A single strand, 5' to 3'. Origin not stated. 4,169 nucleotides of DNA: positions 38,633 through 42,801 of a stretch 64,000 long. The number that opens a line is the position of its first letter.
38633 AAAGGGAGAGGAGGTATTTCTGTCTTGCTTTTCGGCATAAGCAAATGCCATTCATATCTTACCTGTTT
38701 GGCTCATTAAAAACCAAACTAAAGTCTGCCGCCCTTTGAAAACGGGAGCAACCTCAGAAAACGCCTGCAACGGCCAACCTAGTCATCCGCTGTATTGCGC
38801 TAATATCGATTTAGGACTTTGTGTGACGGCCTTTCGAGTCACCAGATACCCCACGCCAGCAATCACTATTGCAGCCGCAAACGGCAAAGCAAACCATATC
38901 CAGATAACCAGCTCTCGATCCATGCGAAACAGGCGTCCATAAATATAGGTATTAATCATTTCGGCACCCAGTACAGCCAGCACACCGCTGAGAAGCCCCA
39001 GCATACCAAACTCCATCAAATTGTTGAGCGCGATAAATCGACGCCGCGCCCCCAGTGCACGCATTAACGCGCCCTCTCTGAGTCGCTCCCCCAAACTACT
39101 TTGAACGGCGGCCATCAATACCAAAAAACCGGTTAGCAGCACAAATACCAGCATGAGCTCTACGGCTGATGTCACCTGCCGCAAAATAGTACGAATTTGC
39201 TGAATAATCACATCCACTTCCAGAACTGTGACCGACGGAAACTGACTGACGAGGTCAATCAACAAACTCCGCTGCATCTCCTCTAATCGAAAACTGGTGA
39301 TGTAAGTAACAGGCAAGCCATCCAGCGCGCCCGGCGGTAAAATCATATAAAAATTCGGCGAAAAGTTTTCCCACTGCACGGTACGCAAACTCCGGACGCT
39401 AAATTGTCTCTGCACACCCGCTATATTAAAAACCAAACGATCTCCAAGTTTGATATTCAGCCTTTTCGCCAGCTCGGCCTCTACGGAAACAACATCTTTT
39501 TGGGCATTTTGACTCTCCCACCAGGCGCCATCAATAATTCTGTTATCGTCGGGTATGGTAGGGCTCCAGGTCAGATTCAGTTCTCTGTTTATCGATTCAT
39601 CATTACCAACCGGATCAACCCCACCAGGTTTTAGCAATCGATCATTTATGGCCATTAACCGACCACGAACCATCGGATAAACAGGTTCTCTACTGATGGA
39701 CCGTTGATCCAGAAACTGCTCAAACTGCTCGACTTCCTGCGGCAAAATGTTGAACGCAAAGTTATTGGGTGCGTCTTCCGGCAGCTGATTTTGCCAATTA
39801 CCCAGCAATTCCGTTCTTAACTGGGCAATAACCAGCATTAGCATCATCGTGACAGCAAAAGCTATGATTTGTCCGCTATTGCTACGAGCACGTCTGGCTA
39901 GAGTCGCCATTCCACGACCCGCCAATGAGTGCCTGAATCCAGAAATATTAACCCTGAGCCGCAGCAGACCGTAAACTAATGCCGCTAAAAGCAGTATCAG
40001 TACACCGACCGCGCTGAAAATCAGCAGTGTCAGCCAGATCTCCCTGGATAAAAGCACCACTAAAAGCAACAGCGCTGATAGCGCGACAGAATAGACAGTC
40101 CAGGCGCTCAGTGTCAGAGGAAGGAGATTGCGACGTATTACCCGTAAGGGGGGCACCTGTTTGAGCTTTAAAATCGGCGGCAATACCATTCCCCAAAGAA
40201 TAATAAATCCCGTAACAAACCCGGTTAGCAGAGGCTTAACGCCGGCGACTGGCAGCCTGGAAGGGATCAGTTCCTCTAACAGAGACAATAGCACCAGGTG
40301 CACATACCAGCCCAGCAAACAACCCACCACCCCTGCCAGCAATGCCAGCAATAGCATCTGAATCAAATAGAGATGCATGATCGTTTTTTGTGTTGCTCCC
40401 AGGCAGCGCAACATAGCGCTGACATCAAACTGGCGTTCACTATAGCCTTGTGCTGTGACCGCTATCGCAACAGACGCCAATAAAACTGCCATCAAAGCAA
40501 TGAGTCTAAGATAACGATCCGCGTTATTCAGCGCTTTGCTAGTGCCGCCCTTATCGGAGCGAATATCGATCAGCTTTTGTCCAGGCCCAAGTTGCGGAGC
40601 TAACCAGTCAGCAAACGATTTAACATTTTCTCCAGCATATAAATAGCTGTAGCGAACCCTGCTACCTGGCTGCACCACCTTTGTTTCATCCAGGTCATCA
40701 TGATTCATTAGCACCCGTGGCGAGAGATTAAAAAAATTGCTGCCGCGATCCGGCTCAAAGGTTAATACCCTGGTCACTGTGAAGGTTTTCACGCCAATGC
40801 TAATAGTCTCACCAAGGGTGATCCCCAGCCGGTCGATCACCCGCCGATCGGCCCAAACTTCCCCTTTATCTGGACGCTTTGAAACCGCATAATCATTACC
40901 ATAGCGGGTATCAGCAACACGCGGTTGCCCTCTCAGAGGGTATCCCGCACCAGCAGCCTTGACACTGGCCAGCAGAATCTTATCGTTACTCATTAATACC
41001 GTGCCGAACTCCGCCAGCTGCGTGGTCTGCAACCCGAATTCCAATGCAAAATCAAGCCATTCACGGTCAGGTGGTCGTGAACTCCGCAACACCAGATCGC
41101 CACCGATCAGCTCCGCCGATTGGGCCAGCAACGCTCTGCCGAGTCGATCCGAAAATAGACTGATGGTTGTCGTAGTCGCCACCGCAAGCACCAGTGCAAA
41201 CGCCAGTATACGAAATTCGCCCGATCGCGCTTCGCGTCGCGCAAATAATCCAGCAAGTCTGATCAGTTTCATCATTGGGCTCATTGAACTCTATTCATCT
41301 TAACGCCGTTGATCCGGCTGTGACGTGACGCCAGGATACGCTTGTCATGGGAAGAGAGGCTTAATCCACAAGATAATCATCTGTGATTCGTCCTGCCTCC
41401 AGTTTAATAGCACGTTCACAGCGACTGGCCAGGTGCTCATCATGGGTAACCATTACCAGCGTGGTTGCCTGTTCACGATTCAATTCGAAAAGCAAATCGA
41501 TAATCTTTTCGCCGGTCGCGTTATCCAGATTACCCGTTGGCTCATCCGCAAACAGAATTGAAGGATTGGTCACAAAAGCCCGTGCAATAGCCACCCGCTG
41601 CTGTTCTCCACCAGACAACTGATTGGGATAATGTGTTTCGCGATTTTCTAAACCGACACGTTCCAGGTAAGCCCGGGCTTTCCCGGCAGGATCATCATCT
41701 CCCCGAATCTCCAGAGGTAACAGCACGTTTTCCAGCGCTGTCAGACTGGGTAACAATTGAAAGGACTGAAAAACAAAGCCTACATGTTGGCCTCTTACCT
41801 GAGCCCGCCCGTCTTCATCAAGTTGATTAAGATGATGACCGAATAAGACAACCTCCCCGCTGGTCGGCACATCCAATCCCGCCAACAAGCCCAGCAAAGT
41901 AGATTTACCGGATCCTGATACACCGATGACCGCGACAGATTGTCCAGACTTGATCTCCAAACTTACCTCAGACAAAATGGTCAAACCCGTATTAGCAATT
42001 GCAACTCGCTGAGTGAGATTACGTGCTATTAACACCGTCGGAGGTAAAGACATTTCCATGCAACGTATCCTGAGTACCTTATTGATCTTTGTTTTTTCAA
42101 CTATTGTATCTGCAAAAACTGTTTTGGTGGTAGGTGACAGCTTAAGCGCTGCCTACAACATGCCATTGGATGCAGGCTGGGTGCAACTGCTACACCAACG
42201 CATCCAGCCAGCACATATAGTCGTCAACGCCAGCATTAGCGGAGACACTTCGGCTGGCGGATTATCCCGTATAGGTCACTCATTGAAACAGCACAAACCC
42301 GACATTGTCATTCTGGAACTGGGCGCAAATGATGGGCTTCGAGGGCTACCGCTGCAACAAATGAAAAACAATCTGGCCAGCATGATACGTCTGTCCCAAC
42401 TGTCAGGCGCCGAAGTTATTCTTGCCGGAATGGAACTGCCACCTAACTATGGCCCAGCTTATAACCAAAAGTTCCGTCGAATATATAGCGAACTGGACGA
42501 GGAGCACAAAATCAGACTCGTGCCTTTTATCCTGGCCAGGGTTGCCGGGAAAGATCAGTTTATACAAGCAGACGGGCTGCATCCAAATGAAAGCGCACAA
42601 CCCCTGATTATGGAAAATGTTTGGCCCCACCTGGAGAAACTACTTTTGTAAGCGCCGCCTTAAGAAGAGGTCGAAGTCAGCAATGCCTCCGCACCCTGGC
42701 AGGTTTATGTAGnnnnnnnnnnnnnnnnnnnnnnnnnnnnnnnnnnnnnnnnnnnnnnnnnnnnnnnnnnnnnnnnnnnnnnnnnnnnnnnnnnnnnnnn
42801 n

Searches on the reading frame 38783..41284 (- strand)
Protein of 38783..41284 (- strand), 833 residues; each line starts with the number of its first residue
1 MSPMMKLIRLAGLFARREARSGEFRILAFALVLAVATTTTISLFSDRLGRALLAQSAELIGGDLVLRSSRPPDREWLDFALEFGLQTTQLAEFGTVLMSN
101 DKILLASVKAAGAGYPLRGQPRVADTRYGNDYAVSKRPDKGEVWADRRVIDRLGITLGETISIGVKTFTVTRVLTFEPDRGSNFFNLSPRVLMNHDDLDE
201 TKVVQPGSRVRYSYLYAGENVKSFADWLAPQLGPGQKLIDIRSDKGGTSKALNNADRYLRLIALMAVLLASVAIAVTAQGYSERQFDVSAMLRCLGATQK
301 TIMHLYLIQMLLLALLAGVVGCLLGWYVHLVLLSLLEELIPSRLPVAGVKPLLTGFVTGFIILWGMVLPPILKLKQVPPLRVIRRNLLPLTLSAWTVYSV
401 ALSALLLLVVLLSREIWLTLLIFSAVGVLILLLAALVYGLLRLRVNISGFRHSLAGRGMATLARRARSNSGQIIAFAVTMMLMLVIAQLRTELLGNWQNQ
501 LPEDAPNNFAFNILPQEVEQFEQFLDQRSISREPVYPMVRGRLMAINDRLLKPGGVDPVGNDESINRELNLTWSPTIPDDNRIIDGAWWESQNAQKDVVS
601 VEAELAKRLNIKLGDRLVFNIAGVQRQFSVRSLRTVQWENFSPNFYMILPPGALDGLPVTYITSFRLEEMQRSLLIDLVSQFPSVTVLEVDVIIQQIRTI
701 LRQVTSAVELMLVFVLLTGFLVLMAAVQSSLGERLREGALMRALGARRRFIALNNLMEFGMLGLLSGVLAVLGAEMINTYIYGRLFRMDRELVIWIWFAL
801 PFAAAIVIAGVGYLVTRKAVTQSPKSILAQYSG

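Call 26: search_protein_families(library=ncbifam, proteins=[window:38783-41284:-], max_evalue=0.00001)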
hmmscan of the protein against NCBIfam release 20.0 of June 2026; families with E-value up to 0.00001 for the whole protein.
window:38783-41284:- (833 aa): 1 family
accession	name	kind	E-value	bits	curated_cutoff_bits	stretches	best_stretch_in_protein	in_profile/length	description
NF041854.1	ABC_perm_YbbP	equivalog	1.6e-164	548.9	999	1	17-817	8-796/806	putative ABC transporter permease subunit YbbP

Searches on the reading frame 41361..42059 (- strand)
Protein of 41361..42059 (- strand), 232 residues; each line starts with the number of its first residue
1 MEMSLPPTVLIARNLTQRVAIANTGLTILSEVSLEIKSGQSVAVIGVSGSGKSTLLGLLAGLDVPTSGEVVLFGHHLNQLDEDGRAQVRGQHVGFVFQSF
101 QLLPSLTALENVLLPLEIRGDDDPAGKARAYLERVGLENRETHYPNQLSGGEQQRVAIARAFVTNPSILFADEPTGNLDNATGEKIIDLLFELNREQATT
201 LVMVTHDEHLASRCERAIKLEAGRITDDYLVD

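Call 26: search_protein_families(library=ncbifam, proteins=[window:41361-42059:-], max_evalue=0.00001)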
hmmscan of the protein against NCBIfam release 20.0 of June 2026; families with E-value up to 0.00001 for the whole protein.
window:41361-42059:- (232 aa): 189 families (the best 25 are shown)
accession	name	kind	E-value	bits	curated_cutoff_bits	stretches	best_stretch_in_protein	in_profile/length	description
NF007879.0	PRK10584.1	equivalog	6e-87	291.1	336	1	10-227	7-226/228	putative ABC transporter ATP-binding protein YbbA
TIGR02211.1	LolD_lipo_ex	equivalog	1.2e-73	247.3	307.75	1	10-226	2-220/221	lipoprotein-releasing ABC transporter ATP-binding protein LolD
NF008639.0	PRK11629.1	equivalog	8.6e-68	228.2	360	1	10-228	7-227/234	lipoprotein-releasing ABC transporter ATP-binding protein LolD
TIGR02673.1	FtsE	equivalog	3.1e-60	203.5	264.85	1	23-223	12-213/214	cell division ATP-binding protein FtsE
TIGR02982.1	heterocyst_DevA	subfamily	6.5e-59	199.2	295.8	1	23-225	15-219/220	ABC exporter ATP-binding subunit, DevA family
NF007826.0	PRK10535.1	equivalog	1.2e-56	192.3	966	1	13-228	8-224/648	macrolide ABC transporter ATP-binding protein/permease MacB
TIGR03608.1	L_ocin_972_ABC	subfamily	5e-56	189.4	254.85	1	24-220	9-206/206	putative bacteriocin export ABC transporter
NF038007.1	ABC_ATP_DarD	equivalog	3.1e-54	183.7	375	1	27-224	19-217/218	darobactin export ABC transporter ATP-binding protein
NF007027.0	PRK09493.1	equivalog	6.2e-48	163.2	379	1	25-228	13-217/240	glutamine ABC transporter ATP-binding protein GlnQ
TIGR02314.1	ABC_MetN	equivalog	1.4e-46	159.1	499.7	1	19-226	11-220/343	methionine ABC transporter ATP-binding protein MetN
TIGR03265.1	PhnT2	equivalog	1.8e-46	159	457.7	1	26-225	17-213/353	putative 2-aminoethylphosphonate ABC transporter ATP-binding protein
TIGR02315.1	ABC_phnC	equivalog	1.8e-45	155.2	266.1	1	23-225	12-224/243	phosphonate ABC transporter ATP-binding protein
TIGR00968.1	3a0106s01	subfamily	8.1e-45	153.2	342.75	1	26-226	13-210/237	sulfate ABC transporter ATP-binding protein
NF040933.2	ABC_arch_GlcV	equivalog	4.6e-44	150.7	450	1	13-209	6-203/357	glucose ABC transporter ATP-binding protein GlcV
TIGR01186.1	proV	subfamily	2.1e-43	148.8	326.6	1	29-225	9-208/363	betaine/proline/choline family ABC transporter ATP-binding protein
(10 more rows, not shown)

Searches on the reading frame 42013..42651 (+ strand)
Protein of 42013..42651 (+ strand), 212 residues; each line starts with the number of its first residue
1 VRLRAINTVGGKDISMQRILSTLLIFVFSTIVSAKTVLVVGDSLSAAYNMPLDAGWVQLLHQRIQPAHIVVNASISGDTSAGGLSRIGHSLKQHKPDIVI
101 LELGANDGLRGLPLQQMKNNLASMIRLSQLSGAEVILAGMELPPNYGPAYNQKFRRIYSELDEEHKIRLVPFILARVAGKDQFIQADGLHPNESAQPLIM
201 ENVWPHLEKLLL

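Call 79: search_protein_families(library=pfam, proteins=[window:42013-42651:+], max_evalue=0.001)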
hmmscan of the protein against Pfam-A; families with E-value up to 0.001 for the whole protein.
window:42013-42651:+ (212 aa): 3 families
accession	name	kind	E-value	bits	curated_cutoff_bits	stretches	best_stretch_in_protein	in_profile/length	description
PF13472.12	Lipase_GDSL_2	-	4.2e-23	83.2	32.9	1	39-194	1-174/178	GDSL-like Lipase/Acylhydrolase family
PF00657.28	Lipase_GDSL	-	8.5e-19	69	23.6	1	37-202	1-207/208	GDSL-like Lipase/Acylhydrolase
PF25182.1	NonGDSL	-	2e-07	31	80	1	37-141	30-140/220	Non-GDSL lipase-like family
